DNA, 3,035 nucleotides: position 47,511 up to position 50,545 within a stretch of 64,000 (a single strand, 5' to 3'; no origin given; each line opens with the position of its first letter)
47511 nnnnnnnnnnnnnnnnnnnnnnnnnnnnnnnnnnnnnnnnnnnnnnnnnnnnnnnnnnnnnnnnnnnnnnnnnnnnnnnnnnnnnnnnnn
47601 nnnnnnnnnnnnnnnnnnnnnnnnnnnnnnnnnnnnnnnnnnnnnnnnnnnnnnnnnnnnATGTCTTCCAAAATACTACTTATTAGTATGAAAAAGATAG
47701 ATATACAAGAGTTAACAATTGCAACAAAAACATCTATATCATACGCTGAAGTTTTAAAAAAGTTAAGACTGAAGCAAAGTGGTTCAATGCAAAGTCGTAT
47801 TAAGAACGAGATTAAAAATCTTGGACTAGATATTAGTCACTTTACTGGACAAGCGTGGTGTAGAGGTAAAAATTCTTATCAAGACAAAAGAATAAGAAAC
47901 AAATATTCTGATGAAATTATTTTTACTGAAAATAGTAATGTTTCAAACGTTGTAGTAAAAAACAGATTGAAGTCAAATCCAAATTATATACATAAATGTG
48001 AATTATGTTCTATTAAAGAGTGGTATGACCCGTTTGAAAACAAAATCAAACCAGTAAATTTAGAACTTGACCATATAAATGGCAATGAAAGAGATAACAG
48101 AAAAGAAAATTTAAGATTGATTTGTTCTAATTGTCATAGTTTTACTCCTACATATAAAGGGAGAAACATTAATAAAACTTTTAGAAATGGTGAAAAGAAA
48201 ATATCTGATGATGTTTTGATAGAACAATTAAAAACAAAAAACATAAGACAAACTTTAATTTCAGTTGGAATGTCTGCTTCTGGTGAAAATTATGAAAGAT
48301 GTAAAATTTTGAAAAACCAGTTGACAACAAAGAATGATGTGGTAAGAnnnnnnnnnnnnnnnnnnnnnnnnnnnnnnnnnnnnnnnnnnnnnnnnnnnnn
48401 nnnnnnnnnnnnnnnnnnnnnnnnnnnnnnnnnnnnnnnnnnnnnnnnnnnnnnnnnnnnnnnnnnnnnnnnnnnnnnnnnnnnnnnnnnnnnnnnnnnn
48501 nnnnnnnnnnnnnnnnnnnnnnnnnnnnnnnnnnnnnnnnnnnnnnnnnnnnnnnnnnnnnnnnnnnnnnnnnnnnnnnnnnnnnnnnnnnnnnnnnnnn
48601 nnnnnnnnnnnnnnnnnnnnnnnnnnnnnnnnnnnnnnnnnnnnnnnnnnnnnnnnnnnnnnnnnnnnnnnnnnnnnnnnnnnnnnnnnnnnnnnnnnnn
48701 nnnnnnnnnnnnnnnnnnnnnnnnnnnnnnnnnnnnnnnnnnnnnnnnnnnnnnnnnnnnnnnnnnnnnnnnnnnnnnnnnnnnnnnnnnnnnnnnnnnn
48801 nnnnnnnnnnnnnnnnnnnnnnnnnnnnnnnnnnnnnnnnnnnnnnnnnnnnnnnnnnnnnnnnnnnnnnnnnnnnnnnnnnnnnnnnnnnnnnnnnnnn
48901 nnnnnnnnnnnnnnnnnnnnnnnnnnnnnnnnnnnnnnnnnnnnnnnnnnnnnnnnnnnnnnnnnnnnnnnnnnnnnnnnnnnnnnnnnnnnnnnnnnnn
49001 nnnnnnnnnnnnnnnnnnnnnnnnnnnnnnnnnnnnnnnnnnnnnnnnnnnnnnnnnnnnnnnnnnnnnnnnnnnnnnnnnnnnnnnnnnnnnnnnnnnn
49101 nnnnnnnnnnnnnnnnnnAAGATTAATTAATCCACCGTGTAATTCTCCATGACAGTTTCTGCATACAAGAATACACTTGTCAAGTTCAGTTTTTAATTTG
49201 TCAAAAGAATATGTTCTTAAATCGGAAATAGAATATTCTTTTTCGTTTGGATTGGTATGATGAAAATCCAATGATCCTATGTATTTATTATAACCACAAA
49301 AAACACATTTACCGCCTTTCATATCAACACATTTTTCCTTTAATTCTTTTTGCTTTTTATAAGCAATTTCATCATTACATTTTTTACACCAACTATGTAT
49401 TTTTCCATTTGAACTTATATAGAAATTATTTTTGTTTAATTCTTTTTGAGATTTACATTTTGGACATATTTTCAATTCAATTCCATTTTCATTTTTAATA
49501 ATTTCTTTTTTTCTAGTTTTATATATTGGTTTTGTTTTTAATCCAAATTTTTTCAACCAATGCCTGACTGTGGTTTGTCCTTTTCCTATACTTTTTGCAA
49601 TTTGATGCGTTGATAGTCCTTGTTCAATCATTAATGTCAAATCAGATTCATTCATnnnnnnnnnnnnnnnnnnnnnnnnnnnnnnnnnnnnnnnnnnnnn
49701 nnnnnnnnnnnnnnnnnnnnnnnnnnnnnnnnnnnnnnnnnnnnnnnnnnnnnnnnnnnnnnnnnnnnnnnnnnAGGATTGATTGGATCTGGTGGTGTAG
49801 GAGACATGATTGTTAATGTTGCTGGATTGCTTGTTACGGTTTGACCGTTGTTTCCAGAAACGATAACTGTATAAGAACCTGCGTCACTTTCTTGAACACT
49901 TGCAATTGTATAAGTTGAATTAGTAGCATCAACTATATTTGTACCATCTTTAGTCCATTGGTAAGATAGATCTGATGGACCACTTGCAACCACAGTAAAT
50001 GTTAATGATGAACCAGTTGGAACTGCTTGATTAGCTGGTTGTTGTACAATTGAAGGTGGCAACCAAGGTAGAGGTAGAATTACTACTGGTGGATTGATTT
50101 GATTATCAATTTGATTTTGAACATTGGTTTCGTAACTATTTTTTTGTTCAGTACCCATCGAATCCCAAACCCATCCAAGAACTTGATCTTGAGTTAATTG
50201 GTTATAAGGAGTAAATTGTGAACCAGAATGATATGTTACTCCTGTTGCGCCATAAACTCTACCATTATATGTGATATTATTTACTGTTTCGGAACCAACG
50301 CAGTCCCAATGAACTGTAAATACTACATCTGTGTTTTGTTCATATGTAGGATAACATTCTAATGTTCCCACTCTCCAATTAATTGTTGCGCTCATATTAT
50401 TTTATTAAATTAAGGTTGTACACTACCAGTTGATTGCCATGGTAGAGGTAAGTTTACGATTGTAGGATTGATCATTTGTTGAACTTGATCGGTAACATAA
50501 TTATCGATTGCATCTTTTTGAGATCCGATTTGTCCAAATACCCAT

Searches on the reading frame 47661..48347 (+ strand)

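Call 57: search_protein_families(library=pfam, proteins=[window:47661-48347:+], max_evalue=0.001)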
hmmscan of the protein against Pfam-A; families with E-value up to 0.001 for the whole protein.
window:47661-48347:+ (229 aa): 2 families
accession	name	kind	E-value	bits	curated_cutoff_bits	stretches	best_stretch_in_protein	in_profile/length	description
PF13392.12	HNH_3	-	1.4e-05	25.1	24.8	1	131-154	16-39/46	HNH endonuclease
PF01844.29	HNH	-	0.00081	19.9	21.4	0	113-160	1-42/47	HNH endonuclease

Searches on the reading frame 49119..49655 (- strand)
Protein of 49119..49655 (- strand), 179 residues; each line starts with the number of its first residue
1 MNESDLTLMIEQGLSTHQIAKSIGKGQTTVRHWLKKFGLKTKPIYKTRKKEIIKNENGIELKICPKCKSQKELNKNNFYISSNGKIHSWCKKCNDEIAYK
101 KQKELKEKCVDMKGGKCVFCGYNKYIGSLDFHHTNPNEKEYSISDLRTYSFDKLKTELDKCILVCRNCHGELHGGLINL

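Call 97: search_protein_families(library=pfam, proteins=[window:49119-49655:-], max_evalue=0.001)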
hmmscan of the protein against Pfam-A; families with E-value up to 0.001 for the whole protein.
window:49119-49655:- (179 aa): 2 families
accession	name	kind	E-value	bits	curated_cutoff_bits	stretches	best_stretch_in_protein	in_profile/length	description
PF13384.12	HTH_23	-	0.00041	20.5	24.6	1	9-37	13-41/50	Homeodomain-like domain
PF17121.11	zf-C3HC4_5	-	0.00085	19.6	27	1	63-97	3-37/51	Zinc finger, C3HC4 type (RING finger)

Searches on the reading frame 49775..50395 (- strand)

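Call 97: search_protein_families(library=pfam, proteins=[window:49775-50395:-], max_evalue=0.001)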
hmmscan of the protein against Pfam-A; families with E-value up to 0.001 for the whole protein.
window:49775-50395:- (207 aa): 5 families
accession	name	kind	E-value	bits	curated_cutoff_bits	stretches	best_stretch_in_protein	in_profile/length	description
PF25590.1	DUF7936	-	1.6e-24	87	27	1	3-111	2-103/103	Domain of unknown function (DUF7936)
PF13927.12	Ig_3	-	1.3e-14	54.8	30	1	113-180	1-77/78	Immunoglobulin domain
PF07679.22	I-set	-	2.2e-09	37.7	23.7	1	114-187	1-83/90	Immunoglobulin I-set domain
PF13895.12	Ig_2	-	1e-06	29.3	27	1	114-195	2-78/79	Immunoglobulin domain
PF00047.31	ig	-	0.00032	21.4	21.8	1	123-187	3-78/81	Immunoglobulin domain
